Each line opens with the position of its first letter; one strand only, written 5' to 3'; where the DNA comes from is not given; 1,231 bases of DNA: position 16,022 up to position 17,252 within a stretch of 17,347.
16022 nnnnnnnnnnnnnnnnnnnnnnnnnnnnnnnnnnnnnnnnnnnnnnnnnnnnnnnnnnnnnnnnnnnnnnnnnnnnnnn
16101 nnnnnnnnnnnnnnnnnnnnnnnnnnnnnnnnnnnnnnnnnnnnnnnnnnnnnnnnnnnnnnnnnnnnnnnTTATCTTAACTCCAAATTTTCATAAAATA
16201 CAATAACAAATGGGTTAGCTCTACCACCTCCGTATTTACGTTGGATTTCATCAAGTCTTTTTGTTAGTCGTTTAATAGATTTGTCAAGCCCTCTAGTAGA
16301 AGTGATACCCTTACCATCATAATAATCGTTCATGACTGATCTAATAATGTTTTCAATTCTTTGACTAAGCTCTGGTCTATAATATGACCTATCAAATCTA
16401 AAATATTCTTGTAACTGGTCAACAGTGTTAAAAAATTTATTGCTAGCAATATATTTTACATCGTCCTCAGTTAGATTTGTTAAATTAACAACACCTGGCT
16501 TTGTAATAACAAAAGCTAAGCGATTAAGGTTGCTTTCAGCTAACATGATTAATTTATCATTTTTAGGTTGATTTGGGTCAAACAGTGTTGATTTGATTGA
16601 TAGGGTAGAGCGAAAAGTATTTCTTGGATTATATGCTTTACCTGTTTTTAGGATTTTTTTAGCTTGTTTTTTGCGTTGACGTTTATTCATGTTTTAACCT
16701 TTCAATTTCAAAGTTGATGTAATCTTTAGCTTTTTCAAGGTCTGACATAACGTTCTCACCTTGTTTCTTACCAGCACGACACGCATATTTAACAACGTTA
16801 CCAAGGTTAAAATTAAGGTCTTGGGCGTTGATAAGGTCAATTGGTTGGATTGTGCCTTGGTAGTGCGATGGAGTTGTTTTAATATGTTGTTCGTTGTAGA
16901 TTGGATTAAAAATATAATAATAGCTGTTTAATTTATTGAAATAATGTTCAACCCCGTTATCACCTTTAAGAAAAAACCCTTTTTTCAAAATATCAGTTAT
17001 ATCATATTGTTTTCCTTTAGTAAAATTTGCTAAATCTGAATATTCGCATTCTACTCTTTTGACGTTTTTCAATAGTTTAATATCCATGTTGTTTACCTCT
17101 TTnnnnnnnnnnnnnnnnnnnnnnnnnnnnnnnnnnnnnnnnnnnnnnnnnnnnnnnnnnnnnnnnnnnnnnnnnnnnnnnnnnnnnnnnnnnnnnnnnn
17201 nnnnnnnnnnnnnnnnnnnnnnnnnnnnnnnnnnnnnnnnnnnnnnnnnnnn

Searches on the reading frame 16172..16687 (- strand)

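Call 28: search_protein_families(library=phrogs, proteins=[window:16172-16687:-], max_evalue=0.001)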
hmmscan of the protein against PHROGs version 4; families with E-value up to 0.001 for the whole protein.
window:16172-16687:- (171 aa): 0 families

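Call 29: search_protein_families(library=pfam, proteins=[window:16172-16687:-], max_evalue=0.01)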
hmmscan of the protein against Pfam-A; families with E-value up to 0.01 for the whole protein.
window:16172-16687:- (171 aa): 1 family
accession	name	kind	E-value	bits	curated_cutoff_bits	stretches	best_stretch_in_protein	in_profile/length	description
PF07195.17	FliD_C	-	0.0039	17.1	25.4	1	87-152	149-213/236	Flagellar hook-associated protein 2 C-terminus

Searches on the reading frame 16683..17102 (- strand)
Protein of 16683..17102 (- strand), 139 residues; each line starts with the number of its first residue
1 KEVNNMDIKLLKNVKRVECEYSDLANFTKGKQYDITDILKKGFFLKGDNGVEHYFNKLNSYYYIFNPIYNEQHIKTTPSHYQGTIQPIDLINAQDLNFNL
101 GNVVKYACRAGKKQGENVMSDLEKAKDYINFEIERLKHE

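Call 28: search_protein_families(library=phrogs, proteins=[window:16683-17102:-], max_evalue=0.001)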
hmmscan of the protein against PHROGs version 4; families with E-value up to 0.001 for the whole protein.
window:16683-17102:- (139 aa): 24 families
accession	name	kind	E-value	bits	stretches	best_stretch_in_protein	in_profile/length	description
phrog_236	-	other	2.8e-23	84.2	1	76-138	242-307/431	nucleotide kinase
phrog_4897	-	other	2.2e-20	74.6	1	76-139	116-183/186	kinase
phrog_4943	-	unknown function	1.1e-14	56.2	1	75-137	91-160/166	-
phrog_4472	-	other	1.6e-14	54.6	1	77-138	16-79/100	nucleotide kinase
phrog_25460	-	unknown function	2.2e-14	54.5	1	30-138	33-142/144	-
phrog_11450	-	unknown function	1e-12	48.7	1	76-136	327-388/394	-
phrog_1689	-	other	1.1e-11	46.1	1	2-138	84-236/243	nucleotide kinase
phrog_5839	-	unknown function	1.6e-11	45.3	1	77-134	9-65/128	-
phrog_11324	-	other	5.1e-10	41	1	77-137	13-72/139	nucleotide kinase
phrog_26005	-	unknown function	1.1e-09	39.2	1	73-137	242-307/310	-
phrog_20651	-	unknown function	1.2e-09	39.1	1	71-135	129-194/214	-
phrog_1225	-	unknown function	5.2e-09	37.7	1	97-130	38-71/178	-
phrog_2781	-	unknown function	1.1e-08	36.5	1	73-136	182-244/253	-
phrog_13120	-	unknown function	7.1e-07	31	1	21-131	8-120/134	-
phrog_2387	-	other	2.8e-06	28.6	1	76-136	6-71/147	nucleotide kinase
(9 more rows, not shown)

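Call 29: search_protein_families(library=pfam, proteins=[window:16683-17102:-], max_evalue=0.01)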
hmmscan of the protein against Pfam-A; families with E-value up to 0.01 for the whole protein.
window:16683-17102:- (139 aa): 1 family
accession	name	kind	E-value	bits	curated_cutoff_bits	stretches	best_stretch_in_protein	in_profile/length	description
PF11753.13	DUF3310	-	4.9e-15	55.8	24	1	76-130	2-60/60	Protein of unknwon function (DUF3310)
